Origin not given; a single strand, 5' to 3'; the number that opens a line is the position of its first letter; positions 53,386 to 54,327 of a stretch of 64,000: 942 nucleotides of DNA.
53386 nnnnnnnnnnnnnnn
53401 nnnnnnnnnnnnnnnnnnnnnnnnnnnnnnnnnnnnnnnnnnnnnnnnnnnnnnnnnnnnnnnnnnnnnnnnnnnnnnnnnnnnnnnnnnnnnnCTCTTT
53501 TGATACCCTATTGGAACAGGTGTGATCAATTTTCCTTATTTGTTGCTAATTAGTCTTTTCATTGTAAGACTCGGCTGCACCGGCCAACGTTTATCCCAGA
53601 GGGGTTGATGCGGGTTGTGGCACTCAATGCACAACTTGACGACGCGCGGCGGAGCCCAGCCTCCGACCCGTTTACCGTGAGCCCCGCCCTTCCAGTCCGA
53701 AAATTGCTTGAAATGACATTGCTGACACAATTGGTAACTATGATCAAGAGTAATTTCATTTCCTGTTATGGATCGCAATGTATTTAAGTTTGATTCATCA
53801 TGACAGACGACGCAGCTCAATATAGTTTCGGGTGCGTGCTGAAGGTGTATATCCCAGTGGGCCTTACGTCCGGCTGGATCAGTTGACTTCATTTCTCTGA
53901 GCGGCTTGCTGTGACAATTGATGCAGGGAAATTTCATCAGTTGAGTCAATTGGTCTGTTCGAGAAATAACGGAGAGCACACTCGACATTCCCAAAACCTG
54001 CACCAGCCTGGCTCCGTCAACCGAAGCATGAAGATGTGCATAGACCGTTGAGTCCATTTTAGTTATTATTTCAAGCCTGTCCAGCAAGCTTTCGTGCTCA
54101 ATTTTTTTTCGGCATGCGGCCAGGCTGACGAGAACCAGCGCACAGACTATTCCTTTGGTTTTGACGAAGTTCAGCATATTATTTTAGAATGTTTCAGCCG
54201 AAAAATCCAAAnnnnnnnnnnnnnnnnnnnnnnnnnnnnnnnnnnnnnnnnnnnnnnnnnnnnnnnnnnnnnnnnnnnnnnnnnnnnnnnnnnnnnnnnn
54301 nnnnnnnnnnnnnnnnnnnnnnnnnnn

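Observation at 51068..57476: Non-canonical periplasmic nitrate reductase cluster: napD-napA followed by NapC-like and lipoprotein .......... plus an NrfC/PsrB-like Fe-S subunit and an NrfD-family membrane subunit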

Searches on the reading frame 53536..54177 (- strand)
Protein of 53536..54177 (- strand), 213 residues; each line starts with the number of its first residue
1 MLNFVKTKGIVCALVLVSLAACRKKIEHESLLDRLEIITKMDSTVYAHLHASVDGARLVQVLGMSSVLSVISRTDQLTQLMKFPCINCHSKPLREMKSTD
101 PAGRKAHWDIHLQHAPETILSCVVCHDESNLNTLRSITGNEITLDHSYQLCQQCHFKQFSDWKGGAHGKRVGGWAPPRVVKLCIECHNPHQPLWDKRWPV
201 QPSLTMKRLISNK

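Call 3: search_protein_families(library=pfam, proteins=[window:53536-54177:-], max_evalue=0.01)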
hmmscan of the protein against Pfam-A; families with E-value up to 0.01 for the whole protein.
window:53536-54177:- (213 aa): 6 families
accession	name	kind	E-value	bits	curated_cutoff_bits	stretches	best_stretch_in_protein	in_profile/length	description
PF14522.11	Cytochrome_C7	-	5.7e-06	26.5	24.8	1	79-155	10-66/67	Cytochrome c7 and related cytochrome c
PF22113.1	Mtrc-MtrF_II-IV_dom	-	1.2e-05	25.3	30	1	109-191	71-167/176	Outer membrane cytochrome MtrC/MtrF-like, domains II/IV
PF09699.15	Paired_CXXCH_1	-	0.00039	20.5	20.6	0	181-191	7-17/41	Doubled CXXCH motif (Paired_CXXCH_1)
PF03264.19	Cytochrom_NNT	-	0.0011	19.2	24.1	0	76-128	119-166/174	NapC/NirT cytochrome c family, N-terminal region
PF14537.11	Cytochrom_c3_2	-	0.0013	19.6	25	0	79-155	23-78/79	Cytochrome c3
PF21039.3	CEP104_ZnF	-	0.0063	17.1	27.4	0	103-192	12-102/112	Centrosomal protein CEP104, ZnF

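Call 4: search_protein_families(library=ncbifam, proteins=[window:53536-54177:-], max_evalue=0.01)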
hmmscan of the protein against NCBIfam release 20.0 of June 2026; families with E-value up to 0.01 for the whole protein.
window:53536-54177:- (213 aa): 3 families
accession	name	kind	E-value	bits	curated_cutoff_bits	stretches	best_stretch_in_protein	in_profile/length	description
TIGR03153.1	cytochr_NrfH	equivalog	2.6e-07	30.8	134.2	1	49-128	69-135/138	cytochrome c nitrite reductase small subunit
TIGR03507.1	decahem_SO1788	subfamily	0.0013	17.3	209.3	1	104-193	228-308/672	OmcA/MtrC family decaheme c-type cytochrome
TIGR03508.1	decahem_SO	subfamily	0.0044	16.5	192.2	0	84-193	72-156/258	DmsE family decaheme c-type cytochrome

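Call 33: search_solved_structures(query=window:53536-54177:-, max_evalue=10, show_alignments=2)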
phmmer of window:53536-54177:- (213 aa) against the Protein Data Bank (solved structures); distinct sequences matched with E-value up to 10: 4.
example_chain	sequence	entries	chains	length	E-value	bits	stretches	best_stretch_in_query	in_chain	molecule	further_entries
3ov0_A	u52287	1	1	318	0.017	17.9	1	84-182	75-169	Cytochrome c family protein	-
5ze8_A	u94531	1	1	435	0.07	16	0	147-171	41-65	cytochrome c552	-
3oue_A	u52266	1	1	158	5.7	9.7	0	78-103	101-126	Cytochrome c family protein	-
1bvb_A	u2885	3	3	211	7.8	9.3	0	149-176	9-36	CYTOCHROME C-554 | CYTOCHROME C554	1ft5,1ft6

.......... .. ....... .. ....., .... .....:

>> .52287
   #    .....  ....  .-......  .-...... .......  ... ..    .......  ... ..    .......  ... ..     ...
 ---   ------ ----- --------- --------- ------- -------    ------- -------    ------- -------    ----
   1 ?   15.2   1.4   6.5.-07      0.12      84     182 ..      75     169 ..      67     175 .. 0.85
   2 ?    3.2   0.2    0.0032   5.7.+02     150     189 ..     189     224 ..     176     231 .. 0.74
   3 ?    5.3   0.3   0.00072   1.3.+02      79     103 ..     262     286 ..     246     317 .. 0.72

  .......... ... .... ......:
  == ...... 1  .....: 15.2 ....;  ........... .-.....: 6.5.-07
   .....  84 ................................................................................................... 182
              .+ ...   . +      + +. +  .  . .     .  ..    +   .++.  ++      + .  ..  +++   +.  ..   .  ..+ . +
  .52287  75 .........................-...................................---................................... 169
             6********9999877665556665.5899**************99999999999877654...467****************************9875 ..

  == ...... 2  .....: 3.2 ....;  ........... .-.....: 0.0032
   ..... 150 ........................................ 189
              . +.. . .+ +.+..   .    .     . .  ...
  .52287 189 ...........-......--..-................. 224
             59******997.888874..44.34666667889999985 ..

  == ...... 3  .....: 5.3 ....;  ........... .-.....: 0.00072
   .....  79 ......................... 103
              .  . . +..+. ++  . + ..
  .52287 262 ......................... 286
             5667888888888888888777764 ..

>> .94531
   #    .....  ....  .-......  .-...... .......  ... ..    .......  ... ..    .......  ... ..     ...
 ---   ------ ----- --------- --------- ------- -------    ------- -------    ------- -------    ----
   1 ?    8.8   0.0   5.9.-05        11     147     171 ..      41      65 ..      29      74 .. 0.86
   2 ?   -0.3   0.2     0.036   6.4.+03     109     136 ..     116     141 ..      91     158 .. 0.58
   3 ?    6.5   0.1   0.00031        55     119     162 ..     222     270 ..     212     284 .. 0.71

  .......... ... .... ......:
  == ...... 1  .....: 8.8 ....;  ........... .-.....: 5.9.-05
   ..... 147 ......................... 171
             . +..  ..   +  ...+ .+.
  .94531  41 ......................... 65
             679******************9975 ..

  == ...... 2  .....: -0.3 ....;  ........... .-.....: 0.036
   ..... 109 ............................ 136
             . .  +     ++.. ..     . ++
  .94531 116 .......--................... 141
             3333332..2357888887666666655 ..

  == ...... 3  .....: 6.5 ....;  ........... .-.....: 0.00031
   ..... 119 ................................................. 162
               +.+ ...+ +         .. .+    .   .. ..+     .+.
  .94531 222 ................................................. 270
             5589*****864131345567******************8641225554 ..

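Call 49: find_homologous_proteins(query=window:53536-54177:-, max_evalue=0.00001)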
Query window:53536-54177:- (213 aa): 1120 proteins with E <= 0.00001 among 1364 candidates; the best 120 are listed.
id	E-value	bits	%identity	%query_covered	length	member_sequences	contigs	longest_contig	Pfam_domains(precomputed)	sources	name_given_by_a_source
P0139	1.1e-143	494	100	100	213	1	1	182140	PF14522.12,PF22113.2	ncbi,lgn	-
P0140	3.8e-79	283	59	94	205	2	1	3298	PF03264.20,PF14522.12,PF22113.2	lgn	-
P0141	5.4e-78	280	59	92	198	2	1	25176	PF09699.16,PF03264.20,PF14522.12,PF22113.2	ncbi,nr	ncbi:cytochrome C [bacterium]|nr:cytochrome C [bacterium]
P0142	4.6e-70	254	59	85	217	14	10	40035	PF09699.16,PF14522.12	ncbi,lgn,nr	ncbi:MAG TPA: cytochrome c3 family protein [bacterium]|nr:cytochrome c3 family protein [bacterium] H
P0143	1.3e-61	226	50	94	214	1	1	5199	PF09699.16,PF03264.20,PF14522.12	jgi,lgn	jgi:nitrate/TMAO reductase-like tetraheme cytochrome c subunit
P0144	1.9e-55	206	47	94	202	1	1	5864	PF09699.16,PF22113.2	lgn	-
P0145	8.2e-55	204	45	95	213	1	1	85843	PF09699.16,PF14522.12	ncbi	-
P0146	1.1e-54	203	45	92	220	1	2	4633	PF14522.12,PF22113.2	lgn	-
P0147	1.2e-51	193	44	84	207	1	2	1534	PF09699.16,PF14522.12,PF22113.2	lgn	-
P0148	1.3e-51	193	46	96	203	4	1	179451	PF22113.2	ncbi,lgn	-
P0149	1.9e-51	193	40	93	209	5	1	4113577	PF09699.16,PF14537.12,PF03264.20,PF14522.12,PF22113.2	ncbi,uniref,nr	ncbi:cytochrome c3 family protein [Thalassobellus suaedae]|uniref:Cytochrome c3 family protein n=1 T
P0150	3.6e-51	192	40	93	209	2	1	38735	PF09699.16,PF14537.12,PF03264.20,PF14522.12,PF22113.2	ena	-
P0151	5.2e-51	191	40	93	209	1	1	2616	PF09699.16,PF14537.12,PF03264.20,PF14522.12,PF22113.2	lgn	-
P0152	5.9e-51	191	45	93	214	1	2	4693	PF09699.16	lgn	-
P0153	2.0e-50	189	44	87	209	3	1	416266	PF09699.16,PF14537.12,PF03264.20,PF14522.12,PF22113.2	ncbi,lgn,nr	ncbi:cytochrome C [Aquimarina sp. MMG016]|nr:cytochrome C [Aquimarina sp. MMG016]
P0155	5.7e-50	188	43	83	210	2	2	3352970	PF09699.16,PF14537.12,PF03264.20,PF14522.12,PF22113.2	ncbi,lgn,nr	ncbi:cytochrome C [Flavobacteriaceae bacterium AU392]|nr:cytochrome C [Flavobacteriaceae bacterium] 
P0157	1.3e-49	187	45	88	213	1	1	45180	PF09699.16,PF14537.12,PF03264.20,PF14522.12,PF22113.2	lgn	-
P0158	1.4e-49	187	44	88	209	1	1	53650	PF09699.16,PF14537.12,PF03264.20,PF14522.12,PF22113.2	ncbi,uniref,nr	ncbi:multiheme c-type cytochrome [Gelidibacter salicanalis]|uniref:Cytochrome c3 family protein n=1 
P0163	2.1e-49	186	43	88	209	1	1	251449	PF09699.16,PF03264.20,PF14522.12,PF22113.2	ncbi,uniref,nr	ncbi:cytochrome c3 family protein [Aestuariivivens insulae]|uniref:cytochrome c3 family protein n=1 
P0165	2.5e-49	186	40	93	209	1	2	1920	PF09699.16,PF03264.20,PF14522.12,PF22113.2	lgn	-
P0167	3.1e-49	186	56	58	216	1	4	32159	PF09699.16,PF03264.20,PF14522.12,PF22113.2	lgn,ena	-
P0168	3.4e-49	185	43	88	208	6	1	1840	PF09699.16,PF14537.12,PF03264.20,PF14522.12,PF22113.2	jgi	-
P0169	3.5e-49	185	42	92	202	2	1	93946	PF03264.20,PF22113.2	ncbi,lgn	ncbi:MAG: cytochrome C [Bryobacteraceae bacterium]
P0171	4.3e-49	185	42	94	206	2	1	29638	PF09086.17,PF09699.16,PF03264.20,PF14522.12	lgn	-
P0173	4.6e-49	185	39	85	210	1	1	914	PF09699.16,PF03264.20,PF14522.12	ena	-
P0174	4.7e-49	185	40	91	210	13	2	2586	PF09699.16,PF03264.20,PF14522.12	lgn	-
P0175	4.7e-49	185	40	92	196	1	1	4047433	PF09699.16,PF14537.12,PF03264.20,PF14522.12,PF22113.2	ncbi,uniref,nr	ncbi:cytochrome c3 family protein [Thalassobellus suaedae]|uniref:Cytochrome c3 family protein n=1 T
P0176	5.0e-49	185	42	93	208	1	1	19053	PF09699.16,PF03264.20,PF14522.12,PF22113.2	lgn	-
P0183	7.4e-49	184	43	93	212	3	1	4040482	PF09699.16,PF03264.20,PF14522.12,PF22113.2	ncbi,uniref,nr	ncbi:cytochrome C [Zhouia spongiae]|uniref:Cytochrome C n=1 Tax=Zhouia spongiae TaxID=2202721 RepID=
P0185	8.4e-49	184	41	90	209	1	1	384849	PF09086.17,PF09699.16,PF14537.12,PF03264.20,PF14522.12,PF22113.2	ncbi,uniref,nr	ncbi:cytochrome C [Flavobacteriaceae bacterium XHP0103]|uniref:cytochrome c3 family protein n=1 Tax=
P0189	1.3e-48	184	45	84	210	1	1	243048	PF09699.16,PF14537.12,PF03264.20,PF14522.12,PF22113.2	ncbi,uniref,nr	ncbi:multiheme c-type cytochrome [Maribacter sp. 1_MG-2023]|uniref:multiheme c-type cytochrome n=1 T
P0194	2.4e-48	183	42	91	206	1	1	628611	PF09699.16,PF03264.20,PF14522.12,PF22113.2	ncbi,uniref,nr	ncbi:cytochrome c3 family protein [uncultured Algibacter sp.]|uniref:cytochrome c3 family protein n=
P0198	3.1e-48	182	40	90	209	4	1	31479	PF09699.16,PF03264.20,PF14522.12,PF22113.2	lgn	-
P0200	3.1e-48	182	40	88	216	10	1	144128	PF09699.16,PF14537.12,PF03264.20,PF14522.12,PF22113.2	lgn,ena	-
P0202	3.2e-48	182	38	95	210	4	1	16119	PF09699.16,PF14537.12,PF03264.20,PF14522.12,PF22113.2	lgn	-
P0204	3.4e-48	182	43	82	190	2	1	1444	PF09699.16,PF03264.20,PF14522.12,PF22113.2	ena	-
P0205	3.5e-48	182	38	95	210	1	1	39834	PF09699.16,PF14537.12,PF03264.20,PF14522.12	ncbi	-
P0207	3.6e-48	182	41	88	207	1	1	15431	PF09699.16,PF03264.20,PF14522.12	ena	-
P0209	3.8e-48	182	40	90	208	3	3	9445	PF09699.16,PF03264.20,PF02085.22,PF14522.12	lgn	-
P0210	4.2e-48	182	39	94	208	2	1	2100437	PF09699.16,PF14537.12,PF03264.20,PF14522.12,PF22113.2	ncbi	-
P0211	4.3e-48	182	41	91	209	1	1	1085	PF09699.16,PF03264.20,PF14522.12,PF22113.2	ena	-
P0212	4.8e-48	182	40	91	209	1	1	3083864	PF09086.17,PF09699.16,PF03264.20,PF02085.22,PF14522.12,PF22113.2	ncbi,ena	-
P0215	5.8e-48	181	38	94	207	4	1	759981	PF09699.16,PF03264.20,PF14522.12,PF22113.2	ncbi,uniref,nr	ncbi:cytochrome C [Seonamhaeicola sediminis]|uniref:Cytochrome C n=1 Tax=Seonamhaeicola sediminis Ta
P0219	7.4e-48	181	39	92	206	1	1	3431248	PF09699.16,PF14537.12,PF03264.20,PF14522.12,PF22113.2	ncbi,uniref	ncbi:cytochrome c3 family protein [Pontimicrobium sp. SW4]|uniref:Cytochrome c3 family protein n=1 T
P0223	8.9e-48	181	40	85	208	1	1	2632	PF09699.16,PF03264.20,PF14522.12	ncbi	-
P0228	1.1e-47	180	41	90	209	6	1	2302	PF09699.16,PF03264.20,PF14522.12,PF22113.2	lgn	-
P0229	1.1e-47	180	40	91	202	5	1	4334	PF09699.16,PF03264.20,PF14522.12,PF22113.2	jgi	jgi:hypothetical protein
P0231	1.2e-47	180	43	91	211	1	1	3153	PF09699.16,PF03264.20,PF14522.12,PF22113.2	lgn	-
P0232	1.2e-47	180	40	88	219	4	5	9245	PF09086.17,PF09699.16,PF03264.20,PF14522.12,PF22113.2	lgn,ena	-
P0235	1.4e-47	180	41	90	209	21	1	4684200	PF09699.16,PF03264.20,PF14522.12,PF22113.2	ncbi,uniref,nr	ncbi:cytochrome c3 family protein [Flavivirga abyssicola]|uniref:cytochrome c3 family protein n=1 Ta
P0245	2.1e-47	180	41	91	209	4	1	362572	PF09699.16,PF14537.12,PF03264.20,PF14522.12,PF22113.2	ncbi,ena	-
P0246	2.1e-47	180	41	84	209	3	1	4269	PF09699.16,PF14537.12,PF03264.20,PF14522.12,PF22113.2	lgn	-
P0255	3.0e-47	179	41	97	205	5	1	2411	PF09699.16,PF14537.12,PF03264.20,PF14522.12,PF22113.2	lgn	-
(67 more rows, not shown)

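Call 68: predict_structure(alignment_id=A2)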
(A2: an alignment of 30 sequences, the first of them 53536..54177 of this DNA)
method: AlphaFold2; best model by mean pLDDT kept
length: 213 residues; sequences in the alignment: 30
mean_pLDDT: 53.9   pTM: 0.30
mean pLDDT of the five models: 53.9, 53.3, 51.9, 51.2, 48.8
residues with pLDDT >= 90: 9; 70-90: 22; 50-70: 87; < 50: 95
segments of 3 or more residues with pLDDT < 50: 44-53, 79-89, 107-115, 118-124, 151-203
pLDDT, mean of each block of 10 residues (from residue 1): 81 92 61 61 45 61 69 54 42 62 56 46 52 60 59 44 33 34 36 35 49 52
secondary structure, 60 per line:
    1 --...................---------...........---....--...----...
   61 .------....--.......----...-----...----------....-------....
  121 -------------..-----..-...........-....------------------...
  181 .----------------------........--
elements in order: H3-21 H31-41 H45-48 E58-61 E68-71 H74-80 H106-109 H117-120 H144-154 H156-159 H178-181 H204-211
